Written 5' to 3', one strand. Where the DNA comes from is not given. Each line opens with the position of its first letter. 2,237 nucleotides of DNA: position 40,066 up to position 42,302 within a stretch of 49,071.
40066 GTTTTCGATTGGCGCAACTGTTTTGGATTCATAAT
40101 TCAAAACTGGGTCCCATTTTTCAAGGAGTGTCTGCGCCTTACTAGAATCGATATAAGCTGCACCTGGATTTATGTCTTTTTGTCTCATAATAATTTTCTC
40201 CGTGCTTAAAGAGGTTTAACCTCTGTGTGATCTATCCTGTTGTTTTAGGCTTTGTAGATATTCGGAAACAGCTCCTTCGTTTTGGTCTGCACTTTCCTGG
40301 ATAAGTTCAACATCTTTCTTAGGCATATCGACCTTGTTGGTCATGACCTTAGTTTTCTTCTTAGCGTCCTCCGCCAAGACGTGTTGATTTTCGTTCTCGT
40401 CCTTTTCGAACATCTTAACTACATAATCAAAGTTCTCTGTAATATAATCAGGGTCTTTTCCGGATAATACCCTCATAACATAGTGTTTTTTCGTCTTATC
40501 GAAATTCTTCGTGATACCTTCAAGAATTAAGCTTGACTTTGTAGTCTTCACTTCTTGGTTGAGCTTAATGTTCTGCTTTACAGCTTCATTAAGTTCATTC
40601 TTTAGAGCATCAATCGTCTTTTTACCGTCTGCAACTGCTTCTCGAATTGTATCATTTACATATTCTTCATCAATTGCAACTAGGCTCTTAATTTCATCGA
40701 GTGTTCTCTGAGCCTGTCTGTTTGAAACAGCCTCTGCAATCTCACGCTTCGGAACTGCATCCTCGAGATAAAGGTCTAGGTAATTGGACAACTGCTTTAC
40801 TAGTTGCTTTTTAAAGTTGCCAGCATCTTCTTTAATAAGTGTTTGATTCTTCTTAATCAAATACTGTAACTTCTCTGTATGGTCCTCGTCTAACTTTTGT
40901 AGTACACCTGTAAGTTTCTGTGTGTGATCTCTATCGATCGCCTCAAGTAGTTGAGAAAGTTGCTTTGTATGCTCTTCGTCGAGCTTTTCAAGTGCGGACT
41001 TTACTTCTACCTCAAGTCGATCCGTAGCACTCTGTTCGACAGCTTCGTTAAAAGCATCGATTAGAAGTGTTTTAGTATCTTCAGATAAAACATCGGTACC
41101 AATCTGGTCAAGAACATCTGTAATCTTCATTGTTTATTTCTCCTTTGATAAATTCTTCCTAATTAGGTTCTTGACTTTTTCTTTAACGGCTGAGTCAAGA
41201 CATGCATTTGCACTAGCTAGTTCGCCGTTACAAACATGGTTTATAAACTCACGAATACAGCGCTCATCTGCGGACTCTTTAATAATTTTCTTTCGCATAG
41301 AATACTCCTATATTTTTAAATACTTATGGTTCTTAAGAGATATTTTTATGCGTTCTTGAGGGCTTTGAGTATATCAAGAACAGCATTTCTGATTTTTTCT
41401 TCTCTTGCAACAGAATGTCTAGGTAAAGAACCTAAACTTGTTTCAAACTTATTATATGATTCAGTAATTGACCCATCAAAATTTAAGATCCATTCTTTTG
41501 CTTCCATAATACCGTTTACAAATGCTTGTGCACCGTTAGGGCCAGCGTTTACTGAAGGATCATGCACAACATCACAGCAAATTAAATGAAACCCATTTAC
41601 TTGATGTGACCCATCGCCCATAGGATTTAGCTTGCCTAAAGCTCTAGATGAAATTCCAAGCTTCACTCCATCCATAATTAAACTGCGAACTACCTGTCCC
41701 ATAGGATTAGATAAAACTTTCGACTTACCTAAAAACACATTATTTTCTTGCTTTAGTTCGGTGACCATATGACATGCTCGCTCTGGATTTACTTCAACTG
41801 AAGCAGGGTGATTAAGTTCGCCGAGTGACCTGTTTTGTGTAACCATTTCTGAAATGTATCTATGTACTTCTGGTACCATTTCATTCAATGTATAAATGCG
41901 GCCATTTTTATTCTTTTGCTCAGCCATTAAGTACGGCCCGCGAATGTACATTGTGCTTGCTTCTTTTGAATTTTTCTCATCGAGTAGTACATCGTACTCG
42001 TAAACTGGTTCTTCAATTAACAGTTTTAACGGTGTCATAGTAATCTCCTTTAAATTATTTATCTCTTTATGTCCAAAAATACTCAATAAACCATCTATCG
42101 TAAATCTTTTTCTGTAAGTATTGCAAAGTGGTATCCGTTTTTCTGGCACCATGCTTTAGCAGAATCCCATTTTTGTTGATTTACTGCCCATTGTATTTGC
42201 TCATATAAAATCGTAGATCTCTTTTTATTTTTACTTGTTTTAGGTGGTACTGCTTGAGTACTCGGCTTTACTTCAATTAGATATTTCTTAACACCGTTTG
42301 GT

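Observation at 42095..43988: TnsA-like PD-(D/E)XK endonuclease plus a basic DNA-binding-looking protein inside the prohead gene cluster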

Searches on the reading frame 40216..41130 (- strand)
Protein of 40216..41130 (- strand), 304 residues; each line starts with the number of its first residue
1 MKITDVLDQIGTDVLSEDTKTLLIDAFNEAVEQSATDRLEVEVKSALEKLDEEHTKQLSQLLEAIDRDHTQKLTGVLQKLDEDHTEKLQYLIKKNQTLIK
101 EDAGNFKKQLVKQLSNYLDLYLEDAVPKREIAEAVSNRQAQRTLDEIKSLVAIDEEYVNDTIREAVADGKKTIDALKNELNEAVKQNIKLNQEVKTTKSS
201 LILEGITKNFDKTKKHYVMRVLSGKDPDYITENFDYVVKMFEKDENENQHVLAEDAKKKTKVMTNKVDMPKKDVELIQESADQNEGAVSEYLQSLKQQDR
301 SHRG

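Call 3: search_protein_families(library=pfam, proteins=[window:40216-41130:-], max_evalue=0.1)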
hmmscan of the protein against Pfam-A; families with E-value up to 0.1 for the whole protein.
window:40216-41130:- (304 aa): 1 family
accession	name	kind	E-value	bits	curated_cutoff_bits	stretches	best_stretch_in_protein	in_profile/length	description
PF25623.1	T4_CASP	-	2.7e-06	27.6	27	1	80-275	37-238/247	T4-phage like capsid assembly scaffolding protein family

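Call 4: search_protein_families(library=phrogs, proteins=[window:40216-41130:-], max_evalue=0.01)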
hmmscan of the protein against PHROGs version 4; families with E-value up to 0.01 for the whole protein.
window:40216-41130:- (304 aa): 3 families
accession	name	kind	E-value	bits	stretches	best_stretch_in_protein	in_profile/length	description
phrog_237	-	head and packaging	1.7e-05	25.6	1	29-297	111-361/364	head scaffolding protein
phrog_2683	-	tail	0.007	16.5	1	13-152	85-216/464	minor tail protein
phrog_35578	-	unknown function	0.0094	16.9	0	161-183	23-45/52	-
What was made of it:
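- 40216..41130 (-): gp22 scaffold protein (304 aa). Pfam T4_CASP 2.7e-06; phrog_237 (calls 3, 4).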

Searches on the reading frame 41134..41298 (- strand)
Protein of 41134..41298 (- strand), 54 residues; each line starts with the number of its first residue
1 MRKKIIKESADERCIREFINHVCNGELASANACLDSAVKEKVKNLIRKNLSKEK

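Call 3: search_protein_families(library=pfam, proteins=[window:41134-41298:-], max_evalue=0.1)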
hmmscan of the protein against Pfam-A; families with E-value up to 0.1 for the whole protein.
window:41134-41298:- (54 aa): 1 family
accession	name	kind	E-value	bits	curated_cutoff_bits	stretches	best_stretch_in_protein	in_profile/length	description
PF08236.17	SRI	-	0.029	15.1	23.5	1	12-52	28-71/78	SRI (Set2 Rpb1 interacting) domain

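Call 4: search_protein_families(library=phrogs, proteins=[window:41134-41298:-], max_evalue=0.01)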
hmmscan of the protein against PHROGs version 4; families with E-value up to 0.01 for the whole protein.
window:41134-41298:- (54 aa): 1 family
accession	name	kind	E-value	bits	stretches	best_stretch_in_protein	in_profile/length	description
phrog_5599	-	unknown function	0.0065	17.4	1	1-52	7-56/60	-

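Call 98: search_protein_families(library=ncbifam, proteins=[window:41134-41298:-], max_evalue=0.01)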
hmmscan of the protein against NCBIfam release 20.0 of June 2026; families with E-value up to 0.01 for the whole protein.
window:41134-41298:- (54 aa): 0 families

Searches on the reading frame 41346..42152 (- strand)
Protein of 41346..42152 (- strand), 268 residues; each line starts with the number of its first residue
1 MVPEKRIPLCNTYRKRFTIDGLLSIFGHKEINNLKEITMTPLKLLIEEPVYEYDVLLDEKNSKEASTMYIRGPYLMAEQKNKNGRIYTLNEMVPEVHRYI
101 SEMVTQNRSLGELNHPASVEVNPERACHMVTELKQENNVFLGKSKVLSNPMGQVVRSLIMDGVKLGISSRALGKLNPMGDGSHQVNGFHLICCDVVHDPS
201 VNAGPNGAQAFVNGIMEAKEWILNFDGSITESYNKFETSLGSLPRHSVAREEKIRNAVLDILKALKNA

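Call 3: search_protein_families(library=pfam, proteins=[window:41346-42152:-], max_evalue=0.1)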
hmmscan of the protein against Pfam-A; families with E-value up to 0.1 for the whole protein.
window:41346-42152:- (268 aa): 1 family
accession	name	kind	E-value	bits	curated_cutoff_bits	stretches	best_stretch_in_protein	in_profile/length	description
PF03420.18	Peptidase_S77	-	2e-24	86.6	27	1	63-203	39-185/198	Prohead core protein serine protease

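Call 4: search_protein_families(library=phrogs, proteins=[window:41346-42152:-], max_evalue=0.01)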
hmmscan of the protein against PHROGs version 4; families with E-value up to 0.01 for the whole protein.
window:41346-42152:- (268 aa): 1 family
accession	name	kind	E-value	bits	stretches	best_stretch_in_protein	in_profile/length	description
phrog_207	-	head and packaging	3.4e-49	169.2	1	42-256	13-207/519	head maturation protease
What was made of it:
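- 41346..42038 (-): gp21 prohead protease (230 aa from the ATG at 42038, behind AAGGAG). Pfam Peptidase_S77 2e-24 (call 3). phrog_207 3.4e-49 (call 4).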

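Call 98: search_protein_families(library=ncbifam, proteins=[window:41346-42038:-], max_evalue=0.01)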
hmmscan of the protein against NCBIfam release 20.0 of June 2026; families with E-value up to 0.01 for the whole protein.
window:41346-42038:- (230 aa): 0 families
